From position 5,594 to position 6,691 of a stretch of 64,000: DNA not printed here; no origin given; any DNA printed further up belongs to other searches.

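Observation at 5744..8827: MerR/BmrR-type regulator divergent from a UvrA class II paralogue with textbook MerR operator architecture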

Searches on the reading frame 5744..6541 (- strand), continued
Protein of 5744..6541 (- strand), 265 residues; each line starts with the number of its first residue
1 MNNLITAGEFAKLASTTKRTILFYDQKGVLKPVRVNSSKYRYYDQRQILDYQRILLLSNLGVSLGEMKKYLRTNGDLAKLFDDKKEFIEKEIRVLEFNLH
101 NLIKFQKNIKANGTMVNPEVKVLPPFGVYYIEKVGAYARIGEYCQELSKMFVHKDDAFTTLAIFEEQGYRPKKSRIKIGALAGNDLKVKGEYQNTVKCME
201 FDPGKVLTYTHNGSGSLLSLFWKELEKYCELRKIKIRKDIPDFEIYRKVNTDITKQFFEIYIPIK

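Call 50: predict_structure(alignment_id=A2)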
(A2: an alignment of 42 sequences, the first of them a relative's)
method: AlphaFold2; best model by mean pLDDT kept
length: 265 residues; sequences in the alignment: 42
mean_pLDDT: 91.9   pTM: 0.78
mean pLDDT of the five models: 91.9, 90.3, 89.8, 88.5, 87.7
residues with pLDDT >= 90: 211; 70-90: 46; 50-70: 7; < 50: 1
segments of 3 or more residues with pLDDT < 50: none
pLDDT, mean of each block of 10 residues (from residue 1): 87 97 96 92 95 96 95 91 94 93 97 97 96 92 91 76 88 92 84 95 97 86 95 96 87 85 96
secondary structure, 60 per line:
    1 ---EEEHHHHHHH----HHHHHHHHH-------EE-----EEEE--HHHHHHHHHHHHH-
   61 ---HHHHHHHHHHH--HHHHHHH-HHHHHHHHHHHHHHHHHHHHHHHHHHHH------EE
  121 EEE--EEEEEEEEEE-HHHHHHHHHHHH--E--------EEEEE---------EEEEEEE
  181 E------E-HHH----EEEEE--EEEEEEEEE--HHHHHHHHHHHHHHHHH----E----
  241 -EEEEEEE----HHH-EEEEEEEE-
elements in order: E4-6 H7-13 H18-26 E41-44 H47-59 H64-74 H77-83 H85-112 E119-123 E126-135 H137-148 E160-164 E174-181 E197-201 E204-212 H215-231 E242-248 E257-264

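Call 54: fold_search(model_id=the predicted structure, library=pdb)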
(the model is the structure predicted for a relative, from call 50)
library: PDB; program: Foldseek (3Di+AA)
matches with E <= 10: 818; with E <= 0.001: 69
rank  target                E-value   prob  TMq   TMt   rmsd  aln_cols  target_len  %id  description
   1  5xbt_A                2.1e-16  1.00  0.44  0.44  14.7       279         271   19  The structure of BrlR bound to c-di-GMP (released 2018-05-02)
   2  5xql                  2.1e-15  1.00  0.43  0.43  14.8       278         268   20  Crystal structure of a Pseudomonas aeruginosa transcriptional regulator (released 2017-06-28)
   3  6xl5_G                1.7e-14  1.00  0.46  0.45  14.9       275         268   18  Cryo-EM structure of EcmrR-RNAP-promoter open complex (EcmrR-RPo) (released 2021-04-07)
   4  3d70_A                3.3e-13  1.00  0.42  0.41  13.7       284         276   19  Crystal structure of E253A mutant of BMRR bound to 22-bp oligonucleotide (released 2008-08-26)
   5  3q1m_A                6.0e-13  1.00  0.45  0.44  13.5       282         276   20  Crystal Structure of BmrR Dimer bound to DNA and the ligand 4-amino-quinaldine (released 2011-06-15)
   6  3d71_A                9.6e-13  1.00  0.40  0.38  13.6       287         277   19  Crystal structure of E253Q BMRR bound to 22 base pair promoter site (released 2008-08-26)
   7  3d6y_A                1.1e-12  1.00  0.42  0.40  13.8       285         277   18  Crystal structure of R275E mutant of BMRR bound to DNA and berberine (released 2008-08-26)
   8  1exi_A                1.1e-12  1.00  0.40  0.38  13.0       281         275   18  CRYSTAL STRUCTURE OF TRANSCRIPTION ACTIVATOR BMRR, FROM B. SUBTILIS, BOUND TO 21 BASE PAIR BMR OPERATOR AND TPSB (released 2001-01-24)
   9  3q5s_A                1.6e-12  1.00  0.37  0.36  13.4       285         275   18  Crystal structure of BmrR bound to Acetylcholine (released 2011-06-15)
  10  5xbw_B                3.0e-12  1.00  0.42  0.42  15.2       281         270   20  The structure of BrlR (released 2018-05-02)
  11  3iao                  2.0e-11  1.00  0.34  0.33  14.1       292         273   19  Conformational plasticity of the coiled coil domain of BmrR is required for bmr promoter binding-the unliganded structur (released 2010-04-14)
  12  5xbw_A                2.2e-11  1.00  0.43  0.43  15.0       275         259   20  The structure of BrlR (released 2018-05-02)
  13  7ckq_G                2.6e-11  1.00  0.37  0.36  13.6       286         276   19  The cryo-EM structure of B. subtilis BmrR transcription activation complex (released 2020-12-16)
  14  5yc9_B                6.3e-11  1.00  0.43  0.44  15.2       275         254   19  Crystal structure of a Pseudomonas aeruginosa transcriptional regulator (released 2019-03-20)
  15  7r3w_A                1.9e-09  1.00  0.45  0.43  16.1       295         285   11  Crystal structure of the albicidin resistance protein STM3175 from Salmonella typhimurium (released 2022-09-28)
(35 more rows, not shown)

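Call 67: search_protein_families(library=padloc, proteins=[window:5747-6541:-], max_evalue=0.001)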
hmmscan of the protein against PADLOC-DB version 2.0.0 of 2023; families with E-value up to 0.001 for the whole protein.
window:5747-6541:- (265 aa): 1 family
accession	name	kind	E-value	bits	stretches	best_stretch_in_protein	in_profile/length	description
PDLC04133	mad1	-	8e-08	30.5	1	4-48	5-47/60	mads_1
